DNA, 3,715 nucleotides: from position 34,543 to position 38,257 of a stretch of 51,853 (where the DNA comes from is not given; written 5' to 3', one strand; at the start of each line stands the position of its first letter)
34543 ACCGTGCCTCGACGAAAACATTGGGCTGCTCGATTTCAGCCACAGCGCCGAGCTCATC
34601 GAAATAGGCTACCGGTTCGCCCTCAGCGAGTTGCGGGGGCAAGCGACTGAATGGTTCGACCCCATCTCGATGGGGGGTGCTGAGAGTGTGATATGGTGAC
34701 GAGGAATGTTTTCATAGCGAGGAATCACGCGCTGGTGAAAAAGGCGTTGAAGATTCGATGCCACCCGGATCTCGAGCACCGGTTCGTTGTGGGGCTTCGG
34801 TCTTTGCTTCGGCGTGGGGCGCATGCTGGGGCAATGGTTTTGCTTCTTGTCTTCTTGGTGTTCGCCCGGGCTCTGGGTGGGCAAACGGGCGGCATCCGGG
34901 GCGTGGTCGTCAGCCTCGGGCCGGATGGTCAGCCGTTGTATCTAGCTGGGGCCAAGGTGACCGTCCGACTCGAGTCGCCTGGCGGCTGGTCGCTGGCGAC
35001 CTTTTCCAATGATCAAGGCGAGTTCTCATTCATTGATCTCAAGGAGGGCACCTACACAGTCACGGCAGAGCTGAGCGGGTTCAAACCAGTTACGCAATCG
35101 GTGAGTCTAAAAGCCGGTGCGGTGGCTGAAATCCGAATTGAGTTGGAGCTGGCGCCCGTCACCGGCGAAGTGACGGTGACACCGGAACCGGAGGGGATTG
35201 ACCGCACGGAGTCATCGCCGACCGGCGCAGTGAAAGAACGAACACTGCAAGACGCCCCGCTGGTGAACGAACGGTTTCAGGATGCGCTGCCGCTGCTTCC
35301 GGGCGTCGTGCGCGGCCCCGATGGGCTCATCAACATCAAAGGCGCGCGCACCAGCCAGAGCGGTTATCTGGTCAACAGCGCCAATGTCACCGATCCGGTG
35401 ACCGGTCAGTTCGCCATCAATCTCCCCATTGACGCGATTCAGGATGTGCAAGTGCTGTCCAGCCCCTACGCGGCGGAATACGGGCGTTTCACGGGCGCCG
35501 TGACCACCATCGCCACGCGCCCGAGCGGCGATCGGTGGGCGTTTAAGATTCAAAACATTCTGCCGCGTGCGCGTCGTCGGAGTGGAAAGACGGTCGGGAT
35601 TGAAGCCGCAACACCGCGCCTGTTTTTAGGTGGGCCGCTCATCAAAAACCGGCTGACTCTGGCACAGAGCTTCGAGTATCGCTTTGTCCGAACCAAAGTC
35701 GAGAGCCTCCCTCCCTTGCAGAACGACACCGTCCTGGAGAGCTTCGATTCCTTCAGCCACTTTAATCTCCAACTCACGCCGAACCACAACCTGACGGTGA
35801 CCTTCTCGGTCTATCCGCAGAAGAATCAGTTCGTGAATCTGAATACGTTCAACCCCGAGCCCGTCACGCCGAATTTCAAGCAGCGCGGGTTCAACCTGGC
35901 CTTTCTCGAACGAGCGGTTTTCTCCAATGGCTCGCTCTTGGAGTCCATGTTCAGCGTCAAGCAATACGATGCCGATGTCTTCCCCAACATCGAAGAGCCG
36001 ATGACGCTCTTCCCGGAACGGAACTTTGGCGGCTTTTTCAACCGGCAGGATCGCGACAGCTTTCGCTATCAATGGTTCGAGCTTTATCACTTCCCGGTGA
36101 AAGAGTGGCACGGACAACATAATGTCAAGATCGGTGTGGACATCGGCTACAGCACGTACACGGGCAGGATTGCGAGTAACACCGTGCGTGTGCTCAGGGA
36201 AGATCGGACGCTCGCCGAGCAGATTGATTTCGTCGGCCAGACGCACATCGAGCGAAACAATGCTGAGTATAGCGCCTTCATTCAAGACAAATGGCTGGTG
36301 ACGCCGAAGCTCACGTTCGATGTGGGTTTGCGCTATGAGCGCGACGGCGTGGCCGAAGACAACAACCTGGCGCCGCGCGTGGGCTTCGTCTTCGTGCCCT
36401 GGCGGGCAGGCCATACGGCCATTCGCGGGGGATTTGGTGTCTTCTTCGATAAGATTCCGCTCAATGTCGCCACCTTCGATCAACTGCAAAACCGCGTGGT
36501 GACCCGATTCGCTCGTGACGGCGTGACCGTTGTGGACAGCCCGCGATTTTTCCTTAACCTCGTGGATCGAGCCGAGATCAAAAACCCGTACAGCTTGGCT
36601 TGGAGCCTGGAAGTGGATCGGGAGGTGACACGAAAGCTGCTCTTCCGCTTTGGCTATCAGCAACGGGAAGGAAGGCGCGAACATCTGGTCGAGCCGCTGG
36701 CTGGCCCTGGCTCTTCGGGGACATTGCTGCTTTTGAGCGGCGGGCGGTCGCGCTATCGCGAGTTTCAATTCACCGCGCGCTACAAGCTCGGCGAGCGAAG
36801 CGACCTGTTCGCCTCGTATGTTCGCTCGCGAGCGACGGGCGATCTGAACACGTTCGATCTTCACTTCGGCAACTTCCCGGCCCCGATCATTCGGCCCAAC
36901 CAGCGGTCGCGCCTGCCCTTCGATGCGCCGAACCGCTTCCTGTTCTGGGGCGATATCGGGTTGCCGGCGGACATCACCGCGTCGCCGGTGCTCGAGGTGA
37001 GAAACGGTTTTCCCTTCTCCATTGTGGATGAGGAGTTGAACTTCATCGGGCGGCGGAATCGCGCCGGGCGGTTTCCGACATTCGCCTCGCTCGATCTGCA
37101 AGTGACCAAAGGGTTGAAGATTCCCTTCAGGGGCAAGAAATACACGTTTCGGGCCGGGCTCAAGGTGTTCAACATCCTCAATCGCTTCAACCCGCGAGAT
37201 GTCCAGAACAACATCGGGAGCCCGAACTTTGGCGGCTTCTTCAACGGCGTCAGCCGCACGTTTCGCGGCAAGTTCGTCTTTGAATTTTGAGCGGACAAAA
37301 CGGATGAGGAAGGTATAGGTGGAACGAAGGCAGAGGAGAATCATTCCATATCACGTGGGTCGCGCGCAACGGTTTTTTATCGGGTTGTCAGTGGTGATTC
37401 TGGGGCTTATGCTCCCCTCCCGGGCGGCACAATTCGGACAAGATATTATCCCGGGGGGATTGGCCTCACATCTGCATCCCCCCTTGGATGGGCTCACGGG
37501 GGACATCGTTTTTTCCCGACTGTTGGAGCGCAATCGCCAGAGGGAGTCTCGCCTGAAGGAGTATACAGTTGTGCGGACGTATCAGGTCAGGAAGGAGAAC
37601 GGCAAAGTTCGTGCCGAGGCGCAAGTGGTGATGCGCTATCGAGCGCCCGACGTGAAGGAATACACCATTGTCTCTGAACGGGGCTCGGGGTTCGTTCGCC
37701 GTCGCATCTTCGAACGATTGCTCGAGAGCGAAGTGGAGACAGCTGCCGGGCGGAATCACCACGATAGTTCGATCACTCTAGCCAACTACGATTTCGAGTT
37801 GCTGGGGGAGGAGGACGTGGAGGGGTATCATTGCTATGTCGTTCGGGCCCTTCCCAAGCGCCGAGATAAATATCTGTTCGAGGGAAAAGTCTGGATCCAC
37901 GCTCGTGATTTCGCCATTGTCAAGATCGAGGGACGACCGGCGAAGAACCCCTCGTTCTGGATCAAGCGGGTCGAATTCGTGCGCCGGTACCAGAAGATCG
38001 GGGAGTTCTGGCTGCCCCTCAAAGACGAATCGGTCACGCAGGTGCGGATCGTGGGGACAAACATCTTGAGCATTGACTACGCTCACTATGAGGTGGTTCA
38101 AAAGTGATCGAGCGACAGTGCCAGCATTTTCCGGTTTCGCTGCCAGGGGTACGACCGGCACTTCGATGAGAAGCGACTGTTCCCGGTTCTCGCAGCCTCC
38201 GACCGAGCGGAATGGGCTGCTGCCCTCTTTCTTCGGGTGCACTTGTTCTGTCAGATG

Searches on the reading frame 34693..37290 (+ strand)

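Call 51: search_protein_families(library=pfam, proteins=[window:34693-37290:+])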
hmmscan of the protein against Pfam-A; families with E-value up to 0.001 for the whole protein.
window:34693-37290:+ (865 aa): 6 families
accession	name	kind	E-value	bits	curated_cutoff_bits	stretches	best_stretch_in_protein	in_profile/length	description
PF25183.1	OMP_b-brl_4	-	1.6e-22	80.2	30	2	556-758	435-678/838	Outer membrane beta barrel domain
PF13620.12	CarboxypepD_reg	-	1.3e-13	51.6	32.3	1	68-152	2-82/82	Carboxypeptidase regulatory-like domain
PF13715.12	CarbopepD_reg_2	-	2.3e-08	34.4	32.2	1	84-156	14-81/88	CarboxypepD_reg-like domain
PF00593.30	TonB_dep_Rec_b-barrel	-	1.4e-06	28.9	27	1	360-570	23-228/436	TonB dependent receptor-like, beta-barrel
PF07715.20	Plug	-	6e-06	27.2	23.9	1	176-266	8-102/107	TonB-dependent Receptor Plug Domain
PF08308.17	PEGA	-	0.00023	21.4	20.8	0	115-152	31-68/71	PEGA domain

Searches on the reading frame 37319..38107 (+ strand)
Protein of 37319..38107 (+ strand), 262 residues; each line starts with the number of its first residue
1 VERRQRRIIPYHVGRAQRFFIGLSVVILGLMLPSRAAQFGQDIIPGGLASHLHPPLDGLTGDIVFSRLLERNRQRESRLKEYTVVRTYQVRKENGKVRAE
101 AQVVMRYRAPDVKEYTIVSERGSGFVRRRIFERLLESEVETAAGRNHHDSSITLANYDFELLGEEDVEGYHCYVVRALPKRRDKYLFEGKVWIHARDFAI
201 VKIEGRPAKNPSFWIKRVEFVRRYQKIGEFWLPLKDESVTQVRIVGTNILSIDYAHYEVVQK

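Call 52: search_protein_families(library=pfam, proteins=[window:37319-38107:+])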
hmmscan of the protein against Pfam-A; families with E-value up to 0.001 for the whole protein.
window:37319-38107:+ (262 aa): 3 families
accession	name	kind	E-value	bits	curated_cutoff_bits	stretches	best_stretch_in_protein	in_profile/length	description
PF17131.11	LolA_like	-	8.9e-09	35.7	30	1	153-235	67-147/184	Outer membrane lipoprotein-sorting protein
PF18939.6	DUF5686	-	2.7e-06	26.6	39.2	1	154-249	125-223/669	Family of unknown function (DUF5686)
PF03888.20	MucB_RseB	-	0.00019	21.5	22.3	1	149-196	93-138/178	MucB/RseB N-terminal domain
